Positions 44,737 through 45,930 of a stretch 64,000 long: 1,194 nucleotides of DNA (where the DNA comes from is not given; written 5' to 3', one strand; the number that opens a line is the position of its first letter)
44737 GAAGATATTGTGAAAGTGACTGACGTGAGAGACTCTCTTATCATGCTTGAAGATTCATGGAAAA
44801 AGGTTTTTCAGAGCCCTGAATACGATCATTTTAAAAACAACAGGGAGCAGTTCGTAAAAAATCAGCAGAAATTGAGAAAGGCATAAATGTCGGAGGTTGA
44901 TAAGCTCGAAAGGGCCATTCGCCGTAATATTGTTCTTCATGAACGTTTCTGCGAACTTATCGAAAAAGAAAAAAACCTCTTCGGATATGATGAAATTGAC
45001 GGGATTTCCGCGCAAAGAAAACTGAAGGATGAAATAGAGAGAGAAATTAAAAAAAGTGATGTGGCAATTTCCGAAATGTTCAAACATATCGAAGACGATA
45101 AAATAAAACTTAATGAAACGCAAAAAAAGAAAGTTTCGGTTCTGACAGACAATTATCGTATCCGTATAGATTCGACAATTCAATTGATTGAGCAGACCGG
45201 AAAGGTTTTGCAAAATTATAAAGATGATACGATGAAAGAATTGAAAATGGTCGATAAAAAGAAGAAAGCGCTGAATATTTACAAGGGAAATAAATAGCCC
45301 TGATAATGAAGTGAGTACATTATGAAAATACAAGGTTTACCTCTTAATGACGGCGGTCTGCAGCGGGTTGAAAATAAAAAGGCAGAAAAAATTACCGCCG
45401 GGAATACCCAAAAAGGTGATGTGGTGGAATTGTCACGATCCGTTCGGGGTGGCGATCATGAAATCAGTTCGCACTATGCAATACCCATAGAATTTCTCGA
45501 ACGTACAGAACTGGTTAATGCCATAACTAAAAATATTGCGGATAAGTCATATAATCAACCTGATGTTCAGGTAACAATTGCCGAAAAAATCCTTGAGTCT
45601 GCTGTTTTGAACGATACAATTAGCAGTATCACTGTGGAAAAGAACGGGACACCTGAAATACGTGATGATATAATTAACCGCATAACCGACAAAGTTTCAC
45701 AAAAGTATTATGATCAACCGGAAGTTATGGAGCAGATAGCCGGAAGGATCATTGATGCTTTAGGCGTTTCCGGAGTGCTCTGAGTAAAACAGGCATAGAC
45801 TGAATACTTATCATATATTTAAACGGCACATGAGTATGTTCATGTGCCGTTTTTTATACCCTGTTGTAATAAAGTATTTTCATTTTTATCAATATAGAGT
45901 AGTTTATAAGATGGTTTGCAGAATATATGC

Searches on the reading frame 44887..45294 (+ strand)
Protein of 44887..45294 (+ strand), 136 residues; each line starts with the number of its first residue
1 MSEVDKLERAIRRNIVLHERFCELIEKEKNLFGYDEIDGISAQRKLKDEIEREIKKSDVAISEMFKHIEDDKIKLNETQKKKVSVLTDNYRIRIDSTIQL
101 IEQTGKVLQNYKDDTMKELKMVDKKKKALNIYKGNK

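Call 61: search_protein_families(library=pfam, proteins=[window:44887-45294:+], max_evalue=0.1)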
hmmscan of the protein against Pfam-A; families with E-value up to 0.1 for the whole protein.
window:44887-45294:+ (136 aa): 2 families
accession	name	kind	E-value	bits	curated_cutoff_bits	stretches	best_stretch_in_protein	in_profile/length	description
PF20211.3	DUF6571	-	0.00047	19.2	27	1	40-114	396-472/729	Family of unknown function (DUF6571)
PF23580.1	Znf_XAF1_N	-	0.044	13.7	27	1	12-22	17-27/30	XIAP-associated factor 1-like, N-terminal zinc finger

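Call 62: search_protein_families(library=ncbifam, proteins=[window:44887-45294:+], max_evalue=5)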
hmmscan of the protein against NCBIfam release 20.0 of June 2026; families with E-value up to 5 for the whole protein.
window:44887-45294:+ (136 aa): 0 families

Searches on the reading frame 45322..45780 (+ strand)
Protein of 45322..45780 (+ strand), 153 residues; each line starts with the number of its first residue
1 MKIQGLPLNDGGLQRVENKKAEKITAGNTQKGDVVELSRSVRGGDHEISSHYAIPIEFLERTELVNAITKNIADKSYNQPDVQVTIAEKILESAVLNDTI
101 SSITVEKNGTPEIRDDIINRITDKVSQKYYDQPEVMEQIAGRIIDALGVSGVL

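Call 61: search_protein_families(library=pfam, proteins=[window:45322-45780:+], max_evalue=0.1)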
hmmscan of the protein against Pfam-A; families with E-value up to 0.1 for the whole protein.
window:45322-45780:+ (153 aa): 4 families
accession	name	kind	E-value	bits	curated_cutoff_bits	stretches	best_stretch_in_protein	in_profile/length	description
PF12331.14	Rad26-like_helical_rpts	-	0.0017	18.2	29.9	1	77-130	79-132/215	Rad26-like, helical repeats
PF04316.19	FlgM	-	0.04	14.6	25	0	61-92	26-55/55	Anti-sigma-28 factor, FlgM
PF18208.6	NES_C_h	-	0.07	13.8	26.6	0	99-136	53-89/109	Nicking enzyme C-terminal middle helical domain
PF17864.7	AAA_lid_4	-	0.097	12.9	27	0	85-149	11-73/74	RuvB AAA lid domain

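Call 62: search_protein_families(library=ncbifam, proteins=[window:45322-45780:+], max_evalue=5)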
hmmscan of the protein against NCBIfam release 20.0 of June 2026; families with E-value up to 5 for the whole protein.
window:45322-45780:+ (153 aa): 2 families
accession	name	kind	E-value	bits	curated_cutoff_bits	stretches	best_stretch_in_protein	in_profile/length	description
TIGR00149.1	TIGR00149_YjbQ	hypoth_equivalog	0.06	13.1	67.75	1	95-128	37-70/132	secondary thiamine-phosphate synthase enzyme YjbQ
NF041448.1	stress_YjaA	subfamily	0.11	12.6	125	1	3-33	73-105/125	YjaA family stress response protein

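Call 63: search_solved_structures(query=window:45322-45780:+, max_evalue=10)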
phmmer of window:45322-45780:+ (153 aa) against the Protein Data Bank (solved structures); distinct sequences matched with E-value up to 10: 2.
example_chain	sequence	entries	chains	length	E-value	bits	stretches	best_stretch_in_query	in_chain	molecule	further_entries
1ffk_L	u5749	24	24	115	0.57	13.8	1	60-122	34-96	RIBOSOMAL PROTEIN L18E | 50S ribosomal protein L18E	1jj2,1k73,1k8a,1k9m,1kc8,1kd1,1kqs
1s72_O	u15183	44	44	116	0.57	13.8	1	60-122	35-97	50S ribosomal protein L18e | RPL18E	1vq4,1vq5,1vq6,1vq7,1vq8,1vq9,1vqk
